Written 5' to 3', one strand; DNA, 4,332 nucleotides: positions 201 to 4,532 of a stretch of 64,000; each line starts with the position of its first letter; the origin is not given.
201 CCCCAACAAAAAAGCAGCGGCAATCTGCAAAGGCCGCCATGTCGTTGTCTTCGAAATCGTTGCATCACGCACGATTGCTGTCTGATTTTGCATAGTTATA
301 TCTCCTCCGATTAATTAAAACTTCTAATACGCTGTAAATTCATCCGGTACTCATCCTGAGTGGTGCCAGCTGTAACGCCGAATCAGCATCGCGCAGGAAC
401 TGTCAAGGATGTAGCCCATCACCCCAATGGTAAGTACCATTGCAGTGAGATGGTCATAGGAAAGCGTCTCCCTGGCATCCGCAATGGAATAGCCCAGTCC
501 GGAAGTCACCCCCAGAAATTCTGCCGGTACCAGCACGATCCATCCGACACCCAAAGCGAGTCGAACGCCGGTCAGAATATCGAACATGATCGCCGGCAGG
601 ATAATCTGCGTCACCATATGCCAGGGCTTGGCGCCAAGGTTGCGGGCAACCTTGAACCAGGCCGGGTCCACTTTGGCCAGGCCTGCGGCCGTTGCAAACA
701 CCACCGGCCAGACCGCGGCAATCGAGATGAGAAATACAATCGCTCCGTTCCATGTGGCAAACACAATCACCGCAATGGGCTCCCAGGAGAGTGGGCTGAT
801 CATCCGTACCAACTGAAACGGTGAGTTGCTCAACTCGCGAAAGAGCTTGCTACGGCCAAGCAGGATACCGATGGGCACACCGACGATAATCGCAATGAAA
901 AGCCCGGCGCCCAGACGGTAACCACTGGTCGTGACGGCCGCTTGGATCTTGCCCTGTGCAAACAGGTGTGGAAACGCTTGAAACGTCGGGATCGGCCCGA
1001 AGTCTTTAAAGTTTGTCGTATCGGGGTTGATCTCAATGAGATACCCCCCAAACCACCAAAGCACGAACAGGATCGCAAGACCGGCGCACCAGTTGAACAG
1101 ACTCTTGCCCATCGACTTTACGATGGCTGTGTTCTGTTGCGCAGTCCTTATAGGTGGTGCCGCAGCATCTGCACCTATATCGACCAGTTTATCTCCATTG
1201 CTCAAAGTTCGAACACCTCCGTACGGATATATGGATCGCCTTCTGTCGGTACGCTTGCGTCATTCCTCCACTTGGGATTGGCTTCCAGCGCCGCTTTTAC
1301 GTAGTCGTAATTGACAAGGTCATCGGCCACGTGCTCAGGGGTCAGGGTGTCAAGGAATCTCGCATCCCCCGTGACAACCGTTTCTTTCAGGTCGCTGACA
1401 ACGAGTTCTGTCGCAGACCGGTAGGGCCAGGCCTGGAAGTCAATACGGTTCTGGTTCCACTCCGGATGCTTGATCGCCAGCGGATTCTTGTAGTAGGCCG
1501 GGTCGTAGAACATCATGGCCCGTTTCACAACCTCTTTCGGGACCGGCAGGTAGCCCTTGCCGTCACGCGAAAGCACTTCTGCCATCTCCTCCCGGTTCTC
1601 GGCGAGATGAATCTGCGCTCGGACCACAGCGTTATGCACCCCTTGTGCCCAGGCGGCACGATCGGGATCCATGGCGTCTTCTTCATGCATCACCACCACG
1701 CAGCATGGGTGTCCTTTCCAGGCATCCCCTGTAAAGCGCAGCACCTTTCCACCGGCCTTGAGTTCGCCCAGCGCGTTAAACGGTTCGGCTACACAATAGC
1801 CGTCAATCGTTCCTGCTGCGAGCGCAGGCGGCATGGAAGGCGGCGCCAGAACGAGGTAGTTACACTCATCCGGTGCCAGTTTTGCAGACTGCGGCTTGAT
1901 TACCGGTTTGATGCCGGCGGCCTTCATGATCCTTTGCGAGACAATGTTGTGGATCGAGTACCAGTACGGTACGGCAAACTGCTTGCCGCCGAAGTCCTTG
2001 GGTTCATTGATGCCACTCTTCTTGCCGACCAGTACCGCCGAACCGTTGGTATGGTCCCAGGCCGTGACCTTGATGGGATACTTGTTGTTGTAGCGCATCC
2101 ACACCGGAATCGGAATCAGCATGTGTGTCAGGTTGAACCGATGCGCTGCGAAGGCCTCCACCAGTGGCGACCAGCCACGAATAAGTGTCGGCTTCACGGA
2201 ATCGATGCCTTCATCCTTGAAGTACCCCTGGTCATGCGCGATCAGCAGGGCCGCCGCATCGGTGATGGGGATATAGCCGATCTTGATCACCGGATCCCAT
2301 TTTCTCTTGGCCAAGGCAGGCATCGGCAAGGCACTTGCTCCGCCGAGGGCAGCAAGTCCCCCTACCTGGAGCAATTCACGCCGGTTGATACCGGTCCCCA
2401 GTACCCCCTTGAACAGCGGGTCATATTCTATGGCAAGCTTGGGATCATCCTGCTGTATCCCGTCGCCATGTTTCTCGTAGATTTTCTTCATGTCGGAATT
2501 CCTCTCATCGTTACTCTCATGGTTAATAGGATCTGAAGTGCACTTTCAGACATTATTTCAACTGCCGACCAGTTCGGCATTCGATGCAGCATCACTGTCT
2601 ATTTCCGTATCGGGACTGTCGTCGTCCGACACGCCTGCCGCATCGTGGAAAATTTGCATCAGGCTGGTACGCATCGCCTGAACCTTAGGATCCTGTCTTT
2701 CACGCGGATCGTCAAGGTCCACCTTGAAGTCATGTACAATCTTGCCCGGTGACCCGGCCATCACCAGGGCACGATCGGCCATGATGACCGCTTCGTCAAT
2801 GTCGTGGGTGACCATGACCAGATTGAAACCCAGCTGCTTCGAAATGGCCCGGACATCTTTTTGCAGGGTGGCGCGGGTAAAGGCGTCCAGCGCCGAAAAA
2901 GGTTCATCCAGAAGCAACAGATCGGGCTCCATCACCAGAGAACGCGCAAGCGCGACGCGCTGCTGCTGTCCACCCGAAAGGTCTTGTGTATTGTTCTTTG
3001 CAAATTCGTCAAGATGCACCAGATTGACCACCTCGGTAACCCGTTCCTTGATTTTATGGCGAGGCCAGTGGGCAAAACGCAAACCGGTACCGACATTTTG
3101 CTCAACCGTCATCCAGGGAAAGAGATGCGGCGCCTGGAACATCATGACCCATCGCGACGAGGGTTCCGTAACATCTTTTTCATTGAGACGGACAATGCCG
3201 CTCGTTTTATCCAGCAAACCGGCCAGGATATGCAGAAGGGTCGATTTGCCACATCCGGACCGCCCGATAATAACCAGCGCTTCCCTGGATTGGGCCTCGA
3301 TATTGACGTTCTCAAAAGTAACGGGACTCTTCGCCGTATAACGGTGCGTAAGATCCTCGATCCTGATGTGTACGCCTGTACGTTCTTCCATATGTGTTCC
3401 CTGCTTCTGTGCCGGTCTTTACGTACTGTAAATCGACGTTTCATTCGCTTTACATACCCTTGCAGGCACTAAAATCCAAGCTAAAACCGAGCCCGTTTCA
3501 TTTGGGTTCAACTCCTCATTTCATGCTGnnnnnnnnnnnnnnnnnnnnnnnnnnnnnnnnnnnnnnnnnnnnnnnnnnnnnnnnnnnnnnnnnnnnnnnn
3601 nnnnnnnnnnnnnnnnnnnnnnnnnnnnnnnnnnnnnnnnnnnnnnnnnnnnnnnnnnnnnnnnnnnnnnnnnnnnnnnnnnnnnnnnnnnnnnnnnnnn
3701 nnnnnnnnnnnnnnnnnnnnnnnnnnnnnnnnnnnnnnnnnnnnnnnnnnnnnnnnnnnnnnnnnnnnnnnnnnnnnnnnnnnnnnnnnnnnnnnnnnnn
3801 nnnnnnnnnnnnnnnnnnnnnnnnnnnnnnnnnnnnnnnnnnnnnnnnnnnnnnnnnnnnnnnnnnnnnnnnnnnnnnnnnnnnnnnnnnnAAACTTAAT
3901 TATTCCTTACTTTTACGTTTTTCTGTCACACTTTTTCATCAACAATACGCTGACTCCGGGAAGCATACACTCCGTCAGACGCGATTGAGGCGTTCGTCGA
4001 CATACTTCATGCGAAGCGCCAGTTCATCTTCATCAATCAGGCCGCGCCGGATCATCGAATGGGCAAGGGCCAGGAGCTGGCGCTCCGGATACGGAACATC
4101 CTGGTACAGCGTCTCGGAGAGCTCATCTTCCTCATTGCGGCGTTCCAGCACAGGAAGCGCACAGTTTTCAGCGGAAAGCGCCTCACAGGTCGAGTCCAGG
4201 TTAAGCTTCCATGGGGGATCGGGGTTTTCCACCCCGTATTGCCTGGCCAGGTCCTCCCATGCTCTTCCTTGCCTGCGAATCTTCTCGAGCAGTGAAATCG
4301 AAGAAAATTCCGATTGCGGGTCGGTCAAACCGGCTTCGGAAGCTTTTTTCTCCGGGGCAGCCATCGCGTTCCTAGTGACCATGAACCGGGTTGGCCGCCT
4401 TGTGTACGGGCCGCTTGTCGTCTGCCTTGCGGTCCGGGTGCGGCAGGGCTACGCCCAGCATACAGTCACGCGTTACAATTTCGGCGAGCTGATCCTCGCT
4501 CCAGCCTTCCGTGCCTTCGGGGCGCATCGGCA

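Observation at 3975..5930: Three-subunit Co-type nitrile-hydratase-family enzyme in beta-alpha-gamma order: likely thiocyanate hydrolase scnBAC plus activator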

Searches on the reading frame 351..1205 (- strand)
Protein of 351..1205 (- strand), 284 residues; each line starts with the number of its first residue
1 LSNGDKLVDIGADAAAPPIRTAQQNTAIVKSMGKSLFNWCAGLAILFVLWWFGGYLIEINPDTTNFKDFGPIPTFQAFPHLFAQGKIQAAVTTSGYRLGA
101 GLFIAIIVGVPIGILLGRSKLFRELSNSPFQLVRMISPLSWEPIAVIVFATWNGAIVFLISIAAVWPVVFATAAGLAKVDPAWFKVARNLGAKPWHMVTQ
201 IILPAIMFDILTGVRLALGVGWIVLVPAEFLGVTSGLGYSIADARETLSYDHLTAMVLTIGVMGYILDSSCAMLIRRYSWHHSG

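Call 6: search_protein_families(library=ncbifam, proteins=[window:351-1205:-], max_evalue=0.01)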
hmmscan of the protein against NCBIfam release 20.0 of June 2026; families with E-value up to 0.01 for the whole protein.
window:351-1205:- (284 aa): 19 families
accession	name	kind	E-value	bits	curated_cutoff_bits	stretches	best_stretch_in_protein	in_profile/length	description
NF040733.1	ABC_perm_U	equivalog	2.4e-41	141.9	295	1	72-275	39-242/251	ABC transporter permease subunit SaoP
TIGR01183.1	ntrB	equivalog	1.5e-34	119.4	209.05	1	91-273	19-201/202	nitrate ABC transporter permease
NF007545.0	PRK10160.1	equivalog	9.3e-33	113.8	342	1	27-281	15-271/275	taurine ABC transporter permease TauC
NF008470.0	PRK11365.1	equivalog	9.6e-25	87.5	347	1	74-278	45-249/263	aliphatic sulfonate ABC transporter permease SsuC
TIGR03416.1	ABC_choXWV_perm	equivalog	3.1e-08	33.4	363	1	76-268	74-264/267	choline ABC transporter permease subunit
NF008196.0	PRK10952.1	equivalog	7.2e-08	31.6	439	1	88-268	144-322/356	glycine betaine/L-proline ABC transporter permease ProW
NF040839.1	tungstate_WtpB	equivalog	1.5e-06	28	340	1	144-217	117-189/251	tungstate ABC transporter permease WtpB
TIGR03226.1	PhnU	equivalog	9.7e-06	25.2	283.45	1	157-218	182-244/311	2-aminoethylphosphonate ABC transporter permease subunit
NF011624.0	PRK15050.1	equivalog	9.7e-06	24.9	247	1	159-218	166-226/297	2-aminoethylphosphonate ABC transporter permease subunit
TIGR01581.1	Mo_ABC_porter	hypoth_equivalog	7.2e-05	22.4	210.3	1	151-217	102-167/225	ABC transporter permease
TIGR00969.1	3a0106s02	subfamily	8.2e-05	22.2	240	1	148-258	140-251/272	sulfate ABC transporter permease subunit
TIGR02141.1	modB_ABC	equivalog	0.00014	21.6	182.6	1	147-218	76-145/208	molybdate ABC transporter permease subunit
TIGR03255.1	PhnV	equivalog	0.00016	21.4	358.7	1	155-219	142-207/270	2-aminoethylphosphonate ABC transport system, membrane component PhnV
TIGR02139.1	permease_CysT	equivalog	0.00035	20.2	246.1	1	153-218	133-197/265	sulfate ABC transporter permease subunit CysT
NF007047.0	PRK09500.1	equivalog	0.00054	19.6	326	1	156-219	129-194/257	spermidine/putrescine ABC transporter permease PotC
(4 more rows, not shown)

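Call 7: search_protein_families(library=pfam, proteins=[window:351-1205:-], max_evalue=0.01)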
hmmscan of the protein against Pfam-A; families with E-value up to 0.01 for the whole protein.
window:351-1205:- (284 aa): 1 family
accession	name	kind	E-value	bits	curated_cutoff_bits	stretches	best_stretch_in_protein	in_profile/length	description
PF00528.27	BPD_transp_1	-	2.9e-21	76.5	26.4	1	109-278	1-182/184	Binding-protein-dependent transport system inner membrane component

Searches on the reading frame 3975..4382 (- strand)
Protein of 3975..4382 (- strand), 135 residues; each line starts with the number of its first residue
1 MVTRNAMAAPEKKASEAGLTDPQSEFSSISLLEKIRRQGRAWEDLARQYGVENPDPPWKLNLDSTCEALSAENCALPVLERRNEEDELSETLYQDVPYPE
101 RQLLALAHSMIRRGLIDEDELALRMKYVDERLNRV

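Call 6: search_protein_families(library=ncbifam, proteins=[window:3975-4382:-], max_evalue=0.01)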
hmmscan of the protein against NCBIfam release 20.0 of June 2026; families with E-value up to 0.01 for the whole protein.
window:3975-4382:- (135 aa): 1 family
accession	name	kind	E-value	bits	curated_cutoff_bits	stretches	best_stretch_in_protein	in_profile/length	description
TIGR03888.1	nitrile_beta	equivalog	0.0019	18.1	152.2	1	79-128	49-98/226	nitrile hydratase subunit beta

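Call 7: search_protein_families(library=pfam, proteins=[window:3975-4382:-], max_evalue=0.01)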
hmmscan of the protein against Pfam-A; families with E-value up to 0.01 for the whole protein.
window:3975-4382:- (135 aa): 1 family
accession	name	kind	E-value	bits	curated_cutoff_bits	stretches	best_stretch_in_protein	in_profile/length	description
PF21006.2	NHase_beta_N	-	0.00017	22.1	21.5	1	80-129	50-99/115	Nitrile hydratase beta subunit, N-terminal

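Call 24: find_homologous_proteins(query=window:3975-4364:-, max_evalue=0.00001)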
Query window:3975-4364:- (129 aa): 536 proteins with E <= 0.00001 among 580 candidates; the best 120 are listed.
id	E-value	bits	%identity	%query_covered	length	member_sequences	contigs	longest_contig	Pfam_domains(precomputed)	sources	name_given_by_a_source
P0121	3.0e-78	278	100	100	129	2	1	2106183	-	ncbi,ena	-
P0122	1.3e-65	237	84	100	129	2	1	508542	-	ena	-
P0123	4.8e-61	222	80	95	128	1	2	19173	-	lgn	-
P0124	1.1e-60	221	80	95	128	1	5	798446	-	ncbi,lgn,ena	-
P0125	1.4e-60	221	81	95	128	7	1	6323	-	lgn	-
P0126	3.4e-59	216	83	91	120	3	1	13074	-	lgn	-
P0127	4.4e-59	216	79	95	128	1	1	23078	-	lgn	-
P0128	4.9e-59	216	76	98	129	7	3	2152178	-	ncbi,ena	-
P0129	8.5e-59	215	78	95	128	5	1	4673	-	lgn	-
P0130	9.3e-59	215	79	94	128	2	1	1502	-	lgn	-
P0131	1.1e-58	214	78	98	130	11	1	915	-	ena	-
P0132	2.3e-58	213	79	98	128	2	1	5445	-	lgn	-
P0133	2.3e-58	213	76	98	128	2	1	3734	-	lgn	-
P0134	3.9e-58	213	85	86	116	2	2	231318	-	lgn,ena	-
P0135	8.4e-58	212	76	98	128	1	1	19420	-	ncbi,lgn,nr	ncbi:MAG: nitrile hydratase subunit beta [Proteobacteria bacterium]|nr:nitrile hydratase subunit bet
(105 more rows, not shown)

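Call 51: search_solved_structures(query=A1, max_evalue=10, show_alignments=2)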
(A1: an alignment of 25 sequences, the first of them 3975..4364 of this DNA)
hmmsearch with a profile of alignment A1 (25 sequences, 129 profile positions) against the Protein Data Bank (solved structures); distinct sequences matched with E-value up to 10: 21.
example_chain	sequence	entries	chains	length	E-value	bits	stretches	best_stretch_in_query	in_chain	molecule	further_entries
2dd4_B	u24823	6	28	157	2.1e-05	27.5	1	50-127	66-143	Thiocyanate hydrolase beta subunit | Thiocyanate hydrolase subunit beta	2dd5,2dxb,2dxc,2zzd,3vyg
2ahj_B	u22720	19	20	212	0.077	15.9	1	68-116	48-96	NITRILE HYDRATASE | Nitrile hydratase subunit beta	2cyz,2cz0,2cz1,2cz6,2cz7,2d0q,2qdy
1ahj_B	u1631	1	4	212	0.079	15.9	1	68-116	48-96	NITRILE HYDRATASE (SUBUNIT BETA)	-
3a8m_B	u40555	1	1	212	0.088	15.8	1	68-116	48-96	Nitrile hydratase subunit beta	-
3wvd_B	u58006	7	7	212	0.25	14.3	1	72-116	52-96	Nitrile hydratase subunit beta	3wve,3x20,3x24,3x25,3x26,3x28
9bf4_A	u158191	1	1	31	0.27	14.2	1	33-60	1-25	Paws Derived Peptide-25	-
2xgc_B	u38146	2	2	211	0.34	13.8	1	20-66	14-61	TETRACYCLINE REPRESSOR PROTEIN CLASS B FROM TRANSPOSON TN10, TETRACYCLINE REPRESSOR PROTEI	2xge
3fk6_A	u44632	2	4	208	0.39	13.7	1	20-66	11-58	Tetracycline repressor protein class B from transposon Tn10, Tetracycline repressor protei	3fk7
2xge_A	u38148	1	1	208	0.4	13.6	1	20-66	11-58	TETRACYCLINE REPRESSOR PROTEIN CLASS B FROM TRANSPOSON TN10, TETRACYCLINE REPRESSOR PROTEI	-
2xgc_A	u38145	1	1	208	0.4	13.6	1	20-66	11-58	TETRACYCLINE REPRESSOR PROTEIN CLASS B FROM TRANSPOSON TN10, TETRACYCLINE REPRESSOR PROTEI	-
2xgd_A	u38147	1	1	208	0.4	13.6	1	20-66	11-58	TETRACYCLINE REPRESSOR PROTEIN CLASS B FROM TRANSPOSON TN10, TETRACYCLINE REPRESSOR PROTEI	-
1a6i_A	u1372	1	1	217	0.46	13.4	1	20-66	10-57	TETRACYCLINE REPRESSOR PROTEIN CLASS D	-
9dt4_A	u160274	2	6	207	0.47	13.4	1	20-66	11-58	Sulfonylurea repressor CsR (L4.2-20)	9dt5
4ac0_A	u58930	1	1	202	0.47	13.4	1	20-66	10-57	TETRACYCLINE REPRESSOR PROTEIN CLASS B FROM TRANSPOSON TN1 0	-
2ns7_A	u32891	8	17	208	0.47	13.4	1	20-66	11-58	Tetracycline repressor protein | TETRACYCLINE REPRESSOR PROTEIN CLASS B FROM TRANSPOSON TN10, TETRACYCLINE REPRESSOR PROTEI | Tetracycline repressor protein cla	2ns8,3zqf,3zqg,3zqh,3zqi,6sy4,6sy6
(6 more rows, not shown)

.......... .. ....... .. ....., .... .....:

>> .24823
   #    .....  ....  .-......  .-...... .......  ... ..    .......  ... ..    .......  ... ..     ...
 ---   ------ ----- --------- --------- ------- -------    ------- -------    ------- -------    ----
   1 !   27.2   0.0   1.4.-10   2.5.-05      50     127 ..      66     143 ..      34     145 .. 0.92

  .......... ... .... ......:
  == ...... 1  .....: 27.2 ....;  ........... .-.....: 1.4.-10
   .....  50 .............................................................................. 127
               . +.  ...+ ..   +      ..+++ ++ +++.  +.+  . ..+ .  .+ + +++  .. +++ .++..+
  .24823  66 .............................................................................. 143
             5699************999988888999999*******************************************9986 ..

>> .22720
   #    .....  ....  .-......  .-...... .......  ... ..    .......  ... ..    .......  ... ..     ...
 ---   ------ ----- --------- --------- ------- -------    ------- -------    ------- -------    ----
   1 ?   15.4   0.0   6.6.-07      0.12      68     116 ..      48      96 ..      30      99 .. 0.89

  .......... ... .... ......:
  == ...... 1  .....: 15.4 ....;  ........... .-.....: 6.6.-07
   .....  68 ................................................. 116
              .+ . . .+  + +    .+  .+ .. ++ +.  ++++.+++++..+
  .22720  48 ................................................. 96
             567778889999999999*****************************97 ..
